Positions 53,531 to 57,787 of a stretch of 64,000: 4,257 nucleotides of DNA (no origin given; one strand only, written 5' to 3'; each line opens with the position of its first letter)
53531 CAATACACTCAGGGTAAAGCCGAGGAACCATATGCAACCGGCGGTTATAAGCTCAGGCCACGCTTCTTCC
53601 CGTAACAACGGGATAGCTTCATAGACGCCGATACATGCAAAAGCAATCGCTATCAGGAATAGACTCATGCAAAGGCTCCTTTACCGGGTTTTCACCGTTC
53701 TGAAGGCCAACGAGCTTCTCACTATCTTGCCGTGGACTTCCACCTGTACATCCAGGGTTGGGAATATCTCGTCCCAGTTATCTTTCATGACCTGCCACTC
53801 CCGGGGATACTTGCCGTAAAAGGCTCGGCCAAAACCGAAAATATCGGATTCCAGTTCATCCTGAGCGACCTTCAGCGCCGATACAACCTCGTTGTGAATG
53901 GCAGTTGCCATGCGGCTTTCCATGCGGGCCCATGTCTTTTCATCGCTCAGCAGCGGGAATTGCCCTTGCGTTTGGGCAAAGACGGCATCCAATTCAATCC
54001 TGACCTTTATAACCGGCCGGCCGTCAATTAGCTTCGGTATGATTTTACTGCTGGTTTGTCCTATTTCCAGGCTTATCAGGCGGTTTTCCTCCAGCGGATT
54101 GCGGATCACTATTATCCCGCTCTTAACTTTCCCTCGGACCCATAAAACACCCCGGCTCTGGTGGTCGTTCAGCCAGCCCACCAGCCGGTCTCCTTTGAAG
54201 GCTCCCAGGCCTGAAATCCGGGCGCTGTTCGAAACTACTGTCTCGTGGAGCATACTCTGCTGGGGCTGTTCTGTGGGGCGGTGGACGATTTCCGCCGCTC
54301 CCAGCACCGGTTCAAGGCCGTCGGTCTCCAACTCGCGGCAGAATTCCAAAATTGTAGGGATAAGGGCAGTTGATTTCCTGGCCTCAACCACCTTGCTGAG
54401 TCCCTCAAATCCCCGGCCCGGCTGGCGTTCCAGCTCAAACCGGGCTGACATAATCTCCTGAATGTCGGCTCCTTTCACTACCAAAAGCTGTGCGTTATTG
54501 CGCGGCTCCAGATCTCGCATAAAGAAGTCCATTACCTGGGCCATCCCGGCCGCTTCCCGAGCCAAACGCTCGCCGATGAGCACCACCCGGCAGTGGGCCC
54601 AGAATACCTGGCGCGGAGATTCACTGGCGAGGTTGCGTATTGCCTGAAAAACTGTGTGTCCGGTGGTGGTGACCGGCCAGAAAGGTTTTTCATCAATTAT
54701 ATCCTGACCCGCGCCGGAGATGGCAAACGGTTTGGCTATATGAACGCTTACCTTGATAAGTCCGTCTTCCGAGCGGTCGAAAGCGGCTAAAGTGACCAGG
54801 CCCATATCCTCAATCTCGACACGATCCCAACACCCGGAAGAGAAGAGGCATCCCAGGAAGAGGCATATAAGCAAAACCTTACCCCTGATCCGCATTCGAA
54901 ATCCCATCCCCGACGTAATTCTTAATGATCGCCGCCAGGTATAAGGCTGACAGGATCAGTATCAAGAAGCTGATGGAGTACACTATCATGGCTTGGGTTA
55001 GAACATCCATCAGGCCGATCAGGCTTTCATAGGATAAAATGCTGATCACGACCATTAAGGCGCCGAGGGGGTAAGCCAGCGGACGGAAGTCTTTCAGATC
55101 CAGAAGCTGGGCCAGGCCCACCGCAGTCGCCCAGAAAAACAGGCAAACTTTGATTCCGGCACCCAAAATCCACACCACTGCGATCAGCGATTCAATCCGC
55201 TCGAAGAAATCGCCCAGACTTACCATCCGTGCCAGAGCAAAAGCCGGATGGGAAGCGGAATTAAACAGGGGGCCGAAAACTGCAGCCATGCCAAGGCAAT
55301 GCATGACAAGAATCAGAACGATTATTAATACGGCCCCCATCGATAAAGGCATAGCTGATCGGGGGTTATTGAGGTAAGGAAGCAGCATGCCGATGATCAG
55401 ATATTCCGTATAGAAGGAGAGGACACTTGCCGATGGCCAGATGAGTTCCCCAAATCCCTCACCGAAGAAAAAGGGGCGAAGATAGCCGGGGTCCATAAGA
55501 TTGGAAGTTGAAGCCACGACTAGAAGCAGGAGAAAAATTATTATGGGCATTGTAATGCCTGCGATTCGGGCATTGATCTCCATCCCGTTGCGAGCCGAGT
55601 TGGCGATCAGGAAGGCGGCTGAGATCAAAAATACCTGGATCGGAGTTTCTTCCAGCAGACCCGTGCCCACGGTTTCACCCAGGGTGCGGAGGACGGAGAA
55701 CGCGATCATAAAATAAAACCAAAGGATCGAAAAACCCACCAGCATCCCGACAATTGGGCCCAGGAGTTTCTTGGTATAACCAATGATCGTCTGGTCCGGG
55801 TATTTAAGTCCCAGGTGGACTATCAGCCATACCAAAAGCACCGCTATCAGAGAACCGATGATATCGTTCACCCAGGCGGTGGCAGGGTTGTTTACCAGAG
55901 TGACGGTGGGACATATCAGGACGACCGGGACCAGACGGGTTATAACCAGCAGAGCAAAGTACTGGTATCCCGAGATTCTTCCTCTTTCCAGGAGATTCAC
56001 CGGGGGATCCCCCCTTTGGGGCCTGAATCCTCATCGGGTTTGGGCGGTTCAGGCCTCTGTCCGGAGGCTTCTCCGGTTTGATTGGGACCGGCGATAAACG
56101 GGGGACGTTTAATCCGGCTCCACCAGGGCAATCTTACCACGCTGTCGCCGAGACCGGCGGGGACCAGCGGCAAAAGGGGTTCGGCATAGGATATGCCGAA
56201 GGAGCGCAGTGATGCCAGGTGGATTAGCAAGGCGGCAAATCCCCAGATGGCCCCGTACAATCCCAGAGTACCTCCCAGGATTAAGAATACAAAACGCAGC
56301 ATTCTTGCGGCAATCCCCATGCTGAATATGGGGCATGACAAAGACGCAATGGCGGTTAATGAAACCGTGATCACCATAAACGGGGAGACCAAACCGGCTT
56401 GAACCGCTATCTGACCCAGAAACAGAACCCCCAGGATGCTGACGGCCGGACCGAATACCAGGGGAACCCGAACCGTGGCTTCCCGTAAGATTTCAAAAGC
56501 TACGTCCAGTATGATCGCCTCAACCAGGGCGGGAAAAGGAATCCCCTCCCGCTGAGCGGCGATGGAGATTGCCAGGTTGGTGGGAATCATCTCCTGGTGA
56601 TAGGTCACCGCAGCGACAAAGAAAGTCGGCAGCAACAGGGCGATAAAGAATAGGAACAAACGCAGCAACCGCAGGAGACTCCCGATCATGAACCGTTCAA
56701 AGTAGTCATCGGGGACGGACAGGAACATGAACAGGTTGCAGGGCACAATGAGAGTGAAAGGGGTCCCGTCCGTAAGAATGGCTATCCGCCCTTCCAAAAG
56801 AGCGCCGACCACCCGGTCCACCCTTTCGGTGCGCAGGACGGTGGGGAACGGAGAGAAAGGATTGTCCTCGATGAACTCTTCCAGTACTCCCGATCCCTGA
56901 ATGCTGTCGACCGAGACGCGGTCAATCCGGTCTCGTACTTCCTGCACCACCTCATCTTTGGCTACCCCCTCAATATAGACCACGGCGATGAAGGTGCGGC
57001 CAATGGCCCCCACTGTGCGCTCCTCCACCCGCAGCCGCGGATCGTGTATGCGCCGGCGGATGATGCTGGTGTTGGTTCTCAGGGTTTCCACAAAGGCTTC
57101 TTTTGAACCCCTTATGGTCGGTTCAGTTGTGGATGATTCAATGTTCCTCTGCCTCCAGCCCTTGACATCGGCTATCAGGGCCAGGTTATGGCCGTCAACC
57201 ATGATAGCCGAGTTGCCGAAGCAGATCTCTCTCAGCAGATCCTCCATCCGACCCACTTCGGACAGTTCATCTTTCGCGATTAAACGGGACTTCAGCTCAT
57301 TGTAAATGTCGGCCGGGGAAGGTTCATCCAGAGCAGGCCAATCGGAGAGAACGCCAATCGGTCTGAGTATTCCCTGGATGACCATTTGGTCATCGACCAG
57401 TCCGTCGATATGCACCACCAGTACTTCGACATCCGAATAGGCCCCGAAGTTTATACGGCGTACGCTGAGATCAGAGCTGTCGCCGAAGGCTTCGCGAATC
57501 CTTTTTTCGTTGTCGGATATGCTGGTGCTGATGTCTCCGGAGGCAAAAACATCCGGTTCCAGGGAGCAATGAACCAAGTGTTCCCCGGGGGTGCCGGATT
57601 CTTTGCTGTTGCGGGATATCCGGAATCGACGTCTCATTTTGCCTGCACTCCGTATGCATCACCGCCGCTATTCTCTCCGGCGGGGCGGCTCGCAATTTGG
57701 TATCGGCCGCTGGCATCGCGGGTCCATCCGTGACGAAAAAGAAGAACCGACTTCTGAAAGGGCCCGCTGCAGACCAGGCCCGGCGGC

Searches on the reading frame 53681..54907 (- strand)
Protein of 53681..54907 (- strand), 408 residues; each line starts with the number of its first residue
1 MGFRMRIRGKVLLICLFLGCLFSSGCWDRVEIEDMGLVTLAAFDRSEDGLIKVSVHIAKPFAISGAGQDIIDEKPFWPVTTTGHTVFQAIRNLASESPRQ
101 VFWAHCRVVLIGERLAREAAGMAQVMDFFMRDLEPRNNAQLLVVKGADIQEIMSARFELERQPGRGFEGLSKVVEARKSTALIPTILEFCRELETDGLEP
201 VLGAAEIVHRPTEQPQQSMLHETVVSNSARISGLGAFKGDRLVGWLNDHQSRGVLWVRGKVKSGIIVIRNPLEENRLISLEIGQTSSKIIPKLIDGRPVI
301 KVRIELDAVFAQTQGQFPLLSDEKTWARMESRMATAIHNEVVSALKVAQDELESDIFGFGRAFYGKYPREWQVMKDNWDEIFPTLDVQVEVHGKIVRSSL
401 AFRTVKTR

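Call 47: search_protein_families(library=pfam, proteins=[window:53681-54907:-], max_evalue=0.00001)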
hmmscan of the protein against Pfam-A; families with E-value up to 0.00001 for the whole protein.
window:53681-54907:- (408 aa): 2 families
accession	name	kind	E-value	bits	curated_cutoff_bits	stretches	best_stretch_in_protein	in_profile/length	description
PF05504.16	Spore_GerAC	-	4e-46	157.6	23.6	1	232-398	1-166/167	Spore germination B3/ GerAC like, C-terminal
PF25198.1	Spore_GerAC_N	-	5.2e-40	137.6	27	1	28-204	1-173/176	Spore germination protein N-terminal domain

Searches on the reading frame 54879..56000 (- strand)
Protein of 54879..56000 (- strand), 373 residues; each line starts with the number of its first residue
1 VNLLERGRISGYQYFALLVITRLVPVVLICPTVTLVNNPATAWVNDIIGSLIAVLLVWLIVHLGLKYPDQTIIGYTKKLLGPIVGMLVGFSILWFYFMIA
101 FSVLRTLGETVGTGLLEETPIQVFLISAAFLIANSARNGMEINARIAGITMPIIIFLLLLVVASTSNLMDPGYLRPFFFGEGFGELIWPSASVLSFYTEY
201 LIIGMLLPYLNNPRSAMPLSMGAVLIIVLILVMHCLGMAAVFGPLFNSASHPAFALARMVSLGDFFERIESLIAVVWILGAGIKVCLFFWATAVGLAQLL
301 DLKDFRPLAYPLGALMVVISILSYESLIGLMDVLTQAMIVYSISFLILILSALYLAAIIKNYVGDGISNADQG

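Call 47: search_protein_families(library=pfam, proteins=[window:54879-56000:-], max_evalue=0.00001)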
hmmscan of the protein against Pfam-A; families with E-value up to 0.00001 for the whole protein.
window:54879-56000:- (373 aa): 1 family
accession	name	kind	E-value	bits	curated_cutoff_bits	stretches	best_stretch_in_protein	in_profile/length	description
PF03845.19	Spore_permease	-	3.7e-41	141.5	23.4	1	8-323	1-316/321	Spore germination protein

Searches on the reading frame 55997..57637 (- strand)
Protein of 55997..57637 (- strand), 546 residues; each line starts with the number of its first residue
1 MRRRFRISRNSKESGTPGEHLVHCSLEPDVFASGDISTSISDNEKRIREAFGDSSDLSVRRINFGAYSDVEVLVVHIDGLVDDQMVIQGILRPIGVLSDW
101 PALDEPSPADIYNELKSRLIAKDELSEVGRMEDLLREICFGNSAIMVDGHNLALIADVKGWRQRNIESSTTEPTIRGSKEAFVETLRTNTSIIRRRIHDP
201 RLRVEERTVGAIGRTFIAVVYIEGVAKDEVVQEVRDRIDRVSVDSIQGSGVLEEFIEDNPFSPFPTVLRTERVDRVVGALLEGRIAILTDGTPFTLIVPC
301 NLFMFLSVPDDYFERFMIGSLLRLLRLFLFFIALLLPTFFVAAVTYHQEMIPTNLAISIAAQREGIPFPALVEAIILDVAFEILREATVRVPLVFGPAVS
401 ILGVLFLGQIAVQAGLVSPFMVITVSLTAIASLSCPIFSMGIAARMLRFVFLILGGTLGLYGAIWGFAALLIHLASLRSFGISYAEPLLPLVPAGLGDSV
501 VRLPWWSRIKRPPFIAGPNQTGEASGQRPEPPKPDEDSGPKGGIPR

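Call 47: search_protein_families(library=pfam, proteins=[window:55997-57637:-], max_evalue=0.00001)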
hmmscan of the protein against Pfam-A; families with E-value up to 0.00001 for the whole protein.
window:55997-57637:- (546 aa): 1 family
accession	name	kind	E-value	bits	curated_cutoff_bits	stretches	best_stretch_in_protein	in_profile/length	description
PF03323.18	GerA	-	9.3e-167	555.7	27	1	46-512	2-464/466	Bacillus/Clostridium GerA spore germination protein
